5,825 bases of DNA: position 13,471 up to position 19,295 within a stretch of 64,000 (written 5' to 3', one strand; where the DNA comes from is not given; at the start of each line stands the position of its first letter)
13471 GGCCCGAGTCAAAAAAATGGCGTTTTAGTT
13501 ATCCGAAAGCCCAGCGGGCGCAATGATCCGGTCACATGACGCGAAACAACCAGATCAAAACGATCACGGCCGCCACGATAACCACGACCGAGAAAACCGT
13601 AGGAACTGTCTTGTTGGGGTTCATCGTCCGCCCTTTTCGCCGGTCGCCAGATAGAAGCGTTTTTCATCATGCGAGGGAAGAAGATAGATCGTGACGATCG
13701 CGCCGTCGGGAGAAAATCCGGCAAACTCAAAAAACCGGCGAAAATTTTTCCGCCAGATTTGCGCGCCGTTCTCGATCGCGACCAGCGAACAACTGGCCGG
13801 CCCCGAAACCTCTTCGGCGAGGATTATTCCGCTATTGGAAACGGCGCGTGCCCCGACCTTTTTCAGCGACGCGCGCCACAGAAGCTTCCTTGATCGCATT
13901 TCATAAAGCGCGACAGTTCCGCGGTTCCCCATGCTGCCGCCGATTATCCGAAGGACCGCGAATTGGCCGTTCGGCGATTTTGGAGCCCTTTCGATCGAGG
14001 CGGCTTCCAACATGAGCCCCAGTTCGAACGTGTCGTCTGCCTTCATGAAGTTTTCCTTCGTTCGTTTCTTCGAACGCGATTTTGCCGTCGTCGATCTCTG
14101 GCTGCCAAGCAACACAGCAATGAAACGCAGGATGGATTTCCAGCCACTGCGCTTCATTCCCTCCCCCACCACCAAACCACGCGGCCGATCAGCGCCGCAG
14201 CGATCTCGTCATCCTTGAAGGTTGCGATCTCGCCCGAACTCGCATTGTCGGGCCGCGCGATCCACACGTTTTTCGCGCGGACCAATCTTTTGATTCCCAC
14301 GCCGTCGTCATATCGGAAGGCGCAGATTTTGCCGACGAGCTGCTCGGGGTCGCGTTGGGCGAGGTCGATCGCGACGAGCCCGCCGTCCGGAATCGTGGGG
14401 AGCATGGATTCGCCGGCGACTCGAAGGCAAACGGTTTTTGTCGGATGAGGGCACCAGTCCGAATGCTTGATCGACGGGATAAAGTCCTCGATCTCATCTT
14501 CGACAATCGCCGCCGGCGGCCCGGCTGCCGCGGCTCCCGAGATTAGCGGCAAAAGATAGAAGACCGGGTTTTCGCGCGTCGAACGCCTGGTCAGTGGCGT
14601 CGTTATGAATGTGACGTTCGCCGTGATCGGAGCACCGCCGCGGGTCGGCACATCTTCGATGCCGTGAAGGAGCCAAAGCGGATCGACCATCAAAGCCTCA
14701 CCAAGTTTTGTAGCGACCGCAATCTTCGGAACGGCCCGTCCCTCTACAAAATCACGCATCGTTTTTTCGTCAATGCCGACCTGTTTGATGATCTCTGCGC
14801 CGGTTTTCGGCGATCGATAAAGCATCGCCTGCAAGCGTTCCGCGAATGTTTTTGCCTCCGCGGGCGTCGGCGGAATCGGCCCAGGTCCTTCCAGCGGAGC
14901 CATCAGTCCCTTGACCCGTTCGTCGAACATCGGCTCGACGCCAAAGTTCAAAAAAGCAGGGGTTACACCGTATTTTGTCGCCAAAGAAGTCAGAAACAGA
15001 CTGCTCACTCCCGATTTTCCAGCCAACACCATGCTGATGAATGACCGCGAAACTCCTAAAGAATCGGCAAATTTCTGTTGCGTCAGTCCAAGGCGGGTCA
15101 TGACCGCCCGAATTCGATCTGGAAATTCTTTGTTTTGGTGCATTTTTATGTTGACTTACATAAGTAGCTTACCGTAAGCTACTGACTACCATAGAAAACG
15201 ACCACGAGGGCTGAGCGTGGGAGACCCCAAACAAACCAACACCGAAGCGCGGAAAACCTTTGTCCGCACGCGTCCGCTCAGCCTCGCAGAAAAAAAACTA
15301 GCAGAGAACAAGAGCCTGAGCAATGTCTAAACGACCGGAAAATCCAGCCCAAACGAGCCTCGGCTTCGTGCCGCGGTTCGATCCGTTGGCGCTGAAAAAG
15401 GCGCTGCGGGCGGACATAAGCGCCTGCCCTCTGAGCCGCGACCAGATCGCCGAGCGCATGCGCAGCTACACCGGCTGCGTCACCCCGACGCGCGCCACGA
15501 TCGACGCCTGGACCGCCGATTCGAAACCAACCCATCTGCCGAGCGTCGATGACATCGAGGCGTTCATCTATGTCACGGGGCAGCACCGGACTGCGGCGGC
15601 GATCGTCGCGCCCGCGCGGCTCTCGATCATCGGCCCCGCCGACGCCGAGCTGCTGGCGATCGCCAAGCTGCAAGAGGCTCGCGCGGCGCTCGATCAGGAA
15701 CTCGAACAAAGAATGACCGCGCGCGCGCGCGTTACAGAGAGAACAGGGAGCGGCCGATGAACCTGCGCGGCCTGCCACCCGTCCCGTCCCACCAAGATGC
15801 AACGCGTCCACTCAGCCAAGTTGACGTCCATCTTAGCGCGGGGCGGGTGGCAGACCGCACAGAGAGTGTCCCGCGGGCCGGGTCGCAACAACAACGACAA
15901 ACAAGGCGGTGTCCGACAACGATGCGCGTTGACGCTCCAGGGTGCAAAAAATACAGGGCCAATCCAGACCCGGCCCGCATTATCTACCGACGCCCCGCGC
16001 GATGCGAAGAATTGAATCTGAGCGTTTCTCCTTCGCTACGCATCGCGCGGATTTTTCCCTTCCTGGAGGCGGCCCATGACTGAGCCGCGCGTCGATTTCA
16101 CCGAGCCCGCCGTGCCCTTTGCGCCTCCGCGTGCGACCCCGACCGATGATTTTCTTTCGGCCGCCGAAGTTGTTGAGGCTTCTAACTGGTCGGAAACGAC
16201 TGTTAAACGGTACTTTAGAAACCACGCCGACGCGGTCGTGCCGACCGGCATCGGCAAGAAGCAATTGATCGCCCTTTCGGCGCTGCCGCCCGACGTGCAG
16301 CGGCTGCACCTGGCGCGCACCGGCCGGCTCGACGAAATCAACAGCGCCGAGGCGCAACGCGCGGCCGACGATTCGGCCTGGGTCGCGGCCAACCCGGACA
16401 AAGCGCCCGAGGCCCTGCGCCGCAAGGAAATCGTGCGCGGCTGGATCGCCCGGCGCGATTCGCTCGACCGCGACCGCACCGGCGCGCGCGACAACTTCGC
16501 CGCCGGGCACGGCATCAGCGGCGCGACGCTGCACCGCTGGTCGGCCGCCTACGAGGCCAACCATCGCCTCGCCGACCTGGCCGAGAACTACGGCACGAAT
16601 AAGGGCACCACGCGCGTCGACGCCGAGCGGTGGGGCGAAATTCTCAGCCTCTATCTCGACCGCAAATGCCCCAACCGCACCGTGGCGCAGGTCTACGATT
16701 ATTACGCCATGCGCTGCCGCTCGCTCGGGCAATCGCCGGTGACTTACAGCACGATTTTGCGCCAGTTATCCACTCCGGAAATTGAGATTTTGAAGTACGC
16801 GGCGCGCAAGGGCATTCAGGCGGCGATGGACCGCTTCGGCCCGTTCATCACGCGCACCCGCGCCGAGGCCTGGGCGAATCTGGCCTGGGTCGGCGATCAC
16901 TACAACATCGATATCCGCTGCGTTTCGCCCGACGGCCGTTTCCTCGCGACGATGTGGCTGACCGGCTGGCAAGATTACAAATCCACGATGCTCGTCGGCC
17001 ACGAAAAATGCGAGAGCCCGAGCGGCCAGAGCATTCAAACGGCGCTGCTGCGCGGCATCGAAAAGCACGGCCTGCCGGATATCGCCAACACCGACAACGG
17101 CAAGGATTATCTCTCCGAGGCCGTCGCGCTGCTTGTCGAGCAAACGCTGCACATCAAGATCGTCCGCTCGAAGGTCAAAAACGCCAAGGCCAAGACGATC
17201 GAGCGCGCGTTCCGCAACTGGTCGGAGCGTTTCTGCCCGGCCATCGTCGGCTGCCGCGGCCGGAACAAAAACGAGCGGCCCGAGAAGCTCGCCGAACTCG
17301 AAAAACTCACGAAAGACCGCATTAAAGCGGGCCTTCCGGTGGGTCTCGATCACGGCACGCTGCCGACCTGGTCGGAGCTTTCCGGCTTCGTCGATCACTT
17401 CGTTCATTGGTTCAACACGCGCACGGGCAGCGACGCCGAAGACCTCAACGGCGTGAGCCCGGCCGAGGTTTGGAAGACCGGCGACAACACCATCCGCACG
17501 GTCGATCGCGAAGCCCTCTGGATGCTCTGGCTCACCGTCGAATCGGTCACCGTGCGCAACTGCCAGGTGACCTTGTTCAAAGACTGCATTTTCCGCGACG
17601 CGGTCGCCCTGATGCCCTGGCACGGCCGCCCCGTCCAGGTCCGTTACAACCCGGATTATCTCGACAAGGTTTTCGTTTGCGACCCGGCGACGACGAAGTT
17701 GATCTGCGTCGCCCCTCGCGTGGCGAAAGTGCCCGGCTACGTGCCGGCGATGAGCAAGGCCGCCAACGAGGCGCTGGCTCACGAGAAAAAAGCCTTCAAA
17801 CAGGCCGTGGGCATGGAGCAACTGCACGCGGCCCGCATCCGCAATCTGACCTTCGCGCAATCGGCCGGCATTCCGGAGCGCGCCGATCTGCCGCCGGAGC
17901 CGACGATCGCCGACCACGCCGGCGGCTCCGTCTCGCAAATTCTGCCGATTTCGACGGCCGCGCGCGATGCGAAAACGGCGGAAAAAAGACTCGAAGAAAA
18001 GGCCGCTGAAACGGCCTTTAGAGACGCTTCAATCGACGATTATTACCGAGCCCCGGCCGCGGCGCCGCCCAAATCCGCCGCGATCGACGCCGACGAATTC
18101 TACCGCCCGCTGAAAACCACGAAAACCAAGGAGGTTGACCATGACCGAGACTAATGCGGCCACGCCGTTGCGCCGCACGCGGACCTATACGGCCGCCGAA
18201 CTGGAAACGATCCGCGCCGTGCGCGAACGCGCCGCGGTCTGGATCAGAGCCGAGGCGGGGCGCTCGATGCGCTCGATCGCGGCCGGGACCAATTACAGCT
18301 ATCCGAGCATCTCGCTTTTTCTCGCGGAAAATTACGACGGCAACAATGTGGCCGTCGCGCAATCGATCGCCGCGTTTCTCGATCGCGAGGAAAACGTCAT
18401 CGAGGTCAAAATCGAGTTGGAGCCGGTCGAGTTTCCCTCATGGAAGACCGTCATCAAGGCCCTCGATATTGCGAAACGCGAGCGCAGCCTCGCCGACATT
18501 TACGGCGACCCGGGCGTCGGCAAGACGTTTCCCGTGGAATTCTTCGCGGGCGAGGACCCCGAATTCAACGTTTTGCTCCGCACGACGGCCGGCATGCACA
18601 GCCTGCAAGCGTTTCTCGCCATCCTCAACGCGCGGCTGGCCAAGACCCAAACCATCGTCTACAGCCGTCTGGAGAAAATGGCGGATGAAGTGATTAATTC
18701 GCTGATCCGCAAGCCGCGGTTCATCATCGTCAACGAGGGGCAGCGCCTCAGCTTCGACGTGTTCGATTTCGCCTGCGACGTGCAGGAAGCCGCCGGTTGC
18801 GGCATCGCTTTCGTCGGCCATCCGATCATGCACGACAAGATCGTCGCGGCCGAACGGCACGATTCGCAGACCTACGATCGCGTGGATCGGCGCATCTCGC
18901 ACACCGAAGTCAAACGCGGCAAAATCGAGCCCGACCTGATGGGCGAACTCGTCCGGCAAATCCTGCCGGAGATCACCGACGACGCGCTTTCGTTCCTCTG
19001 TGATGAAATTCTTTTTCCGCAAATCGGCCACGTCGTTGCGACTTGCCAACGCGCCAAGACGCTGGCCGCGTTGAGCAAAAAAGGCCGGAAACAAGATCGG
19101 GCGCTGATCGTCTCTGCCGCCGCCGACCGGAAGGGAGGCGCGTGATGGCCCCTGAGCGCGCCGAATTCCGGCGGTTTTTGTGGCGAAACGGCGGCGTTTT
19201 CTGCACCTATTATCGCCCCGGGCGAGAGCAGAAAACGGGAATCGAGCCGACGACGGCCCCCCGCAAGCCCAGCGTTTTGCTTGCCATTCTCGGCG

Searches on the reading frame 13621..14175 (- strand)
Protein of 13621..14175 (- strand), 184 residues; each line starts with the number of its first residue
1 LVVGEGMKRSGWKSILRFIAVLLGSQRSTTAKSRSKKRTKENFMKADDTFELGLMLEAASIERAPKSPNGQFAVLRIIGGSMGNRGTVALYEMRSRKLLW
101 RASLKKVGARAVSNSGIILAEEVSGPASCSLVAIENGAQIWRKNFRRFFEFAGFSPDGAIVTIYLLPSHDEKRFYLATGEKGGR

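Call 94: search_protein_families(library=pfam, proteins=[window:13621-14175:-], max_evalue=0.01)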
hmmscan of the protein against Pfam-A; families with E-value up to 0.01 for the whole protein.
window:13621-14175:- (184 aa): 1 family
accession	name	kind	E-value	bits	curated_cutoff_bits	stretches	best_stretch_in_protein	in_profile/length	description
PF13360.13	PQQ_2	-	0.00052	20.2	27.6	1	85-179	2-81/233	Outer membrane protein assembly factor BamB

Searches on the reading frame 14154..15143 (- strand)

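Call 94: search_protein_families(library=pfam, proteins=[window:14154-15143:-], max_evalue=0.01)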
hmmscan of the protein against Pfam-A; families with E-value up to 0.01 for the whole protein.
window:14154-15143:- (329 aa): 5 families
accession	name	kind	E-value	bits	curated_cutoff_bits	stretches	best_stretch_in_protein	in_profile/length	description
PF00717.28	Peptidase_S24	-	1.6e-14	54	23.3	1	199-323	1-116/116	Peptidase S24-like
PF13560.12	HTH_31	-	7.2e-11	42.7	27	1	9-63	4-59/64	Helix-turn-helix domain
PF01381.28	HTH_3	-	1.6e-10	41.3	23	1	11-65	1-55/55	Helix-turn-helix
PF12844.13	HTH_19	-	3.5e-06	27.3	30.2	1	10-62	3-55/64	Helix-turn-helix domain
PF07022.19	Phage_CI_repr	-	0.0094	16.7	22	0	9-72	1-64/65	Bacteriophage CI repressor helix-turn-helix domain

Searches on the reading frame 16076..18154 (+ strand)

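Call 94: search_protein_families(library=pfam, proteins=[window:16076-18154:+], max_evalue=0.01)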
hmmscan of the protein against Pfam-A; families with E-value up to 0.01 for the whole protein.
window:16076-18154:+ (692 aa): 2 families
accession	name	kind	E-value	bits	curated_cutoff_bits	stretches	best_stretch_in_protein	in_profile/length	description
PF09299.17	Mu-transpos_C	-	2.3e-08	34.3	21.7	1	483-544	2-60/61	Mu transposase, C-terminal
PF00665.32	rve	-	0.00036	21.2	32.6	1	273-356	10-89/102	Integrase core domain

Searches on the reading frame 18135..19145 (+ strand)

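Call 94: search_protein_families(library=pfam, proteins=[window:18135-19145:+], max_evalue=0.01)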
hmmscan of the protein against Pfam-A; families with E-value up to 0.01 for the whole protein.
window:18135-19145:+ (336 aa): 1 family
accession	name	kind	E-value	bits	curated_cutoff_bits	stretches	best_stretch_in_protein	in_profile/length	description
PF13401.12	AAA_22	-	2.8e-07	31.4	27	1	117-233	5-127/130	AAA domain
